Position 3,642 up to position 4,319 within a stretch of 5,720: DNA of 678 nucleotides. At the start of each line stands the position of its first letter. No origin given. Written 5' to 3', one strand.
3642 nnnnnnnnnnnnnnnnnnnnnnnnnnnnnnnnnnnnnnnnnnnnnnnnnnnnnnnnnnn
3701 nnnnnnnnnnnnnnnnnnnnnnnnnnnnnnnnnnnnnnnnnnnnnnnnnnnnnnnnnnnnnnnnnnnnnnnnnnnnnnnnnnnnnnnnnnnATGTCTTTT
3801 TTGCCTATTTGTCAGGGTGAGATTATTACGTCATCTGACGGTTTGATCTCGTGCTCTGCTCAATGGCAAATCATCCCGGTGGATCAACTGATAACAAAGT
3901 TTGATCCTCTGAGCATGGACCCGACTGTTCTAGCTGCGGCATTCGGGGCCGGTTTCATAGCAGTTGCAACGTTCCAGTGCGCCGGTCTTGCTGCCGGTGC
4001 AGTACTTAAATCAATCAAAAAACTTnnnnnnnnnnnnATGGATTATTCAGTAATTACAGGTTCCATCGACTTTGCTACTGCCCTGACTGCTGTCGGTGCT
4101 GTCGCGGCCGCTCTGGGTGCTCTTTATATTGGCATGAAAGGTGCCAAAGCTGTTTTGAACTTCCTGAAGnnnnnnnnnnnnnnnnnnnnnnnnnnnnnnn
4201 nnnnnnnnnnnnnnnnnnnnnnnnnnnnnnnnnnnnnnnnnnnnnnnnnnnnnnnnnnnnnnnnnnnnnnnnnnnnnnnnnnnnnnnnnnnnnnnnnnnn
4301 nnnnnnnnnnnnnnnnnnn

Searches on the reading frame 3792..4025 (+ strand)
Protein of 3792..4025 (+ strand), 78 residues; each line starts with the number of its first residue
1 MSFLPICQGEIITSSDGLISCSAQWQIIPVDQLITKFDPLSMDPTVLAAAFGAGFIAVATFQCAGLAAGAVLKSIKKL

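Call 3: search_protein_families(library=pfam, proteins=[window:3792-4025:+], max_evalue=1)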
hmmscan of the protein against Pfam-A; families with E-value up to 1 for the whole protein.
window:3792-4025:+ (78 aa): 0 families

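Call 4: search_protein_families(library=phrogs, proteins=[window:3792-4025:+], max_evalue=1)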
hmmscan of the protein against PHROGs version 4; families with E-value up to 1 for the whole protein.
window:3792-4025:+ (78 aa): 3 families
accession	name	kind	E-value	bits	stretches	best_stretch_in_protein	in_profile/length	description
phrog_4800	-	unknown function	3.7e-10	40.9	1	1-76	1-69/70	-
phrog_22498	-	unknown function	0.069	14.2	1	20-77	12-69/70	-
phrog_1147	-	unknown function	0.26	12.5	0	11-77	13-81/84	-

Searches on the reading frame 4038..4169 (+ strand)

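Call 3: search_protein_families(library=pfam, proteins=[window:4038-4169:+], max_evalue=1)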
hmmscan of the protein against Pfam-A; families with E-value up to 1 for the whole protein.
window:4038-4169:+ (44 aa): 1 family
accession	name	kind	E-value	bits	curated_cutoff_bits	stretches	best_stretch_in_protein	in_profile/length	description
PF19727.4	DUF6219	-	0.017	15.4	27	1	18-39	8-29/69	Family of unknown function (DUF6219)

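Call 4: search_protein_families(library=phrogs, proteins=[window:4038-4169:+], max_evalue=1)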
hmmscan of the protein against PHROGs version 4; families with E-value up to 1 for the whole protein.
window:4038-4169:+ (44 aa): 3 families
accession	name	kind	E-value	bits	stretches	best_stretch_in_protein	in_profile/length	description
phrog_2186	-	head and packaging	6.5e-12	46.3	1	1-44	35-78/80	virion structural protein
phrog_13925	-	unknown function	0.037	13.5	1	6-38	247-279/640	-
phrog_17774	-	unknown function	0.053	14.5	1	4-41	22-57/69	-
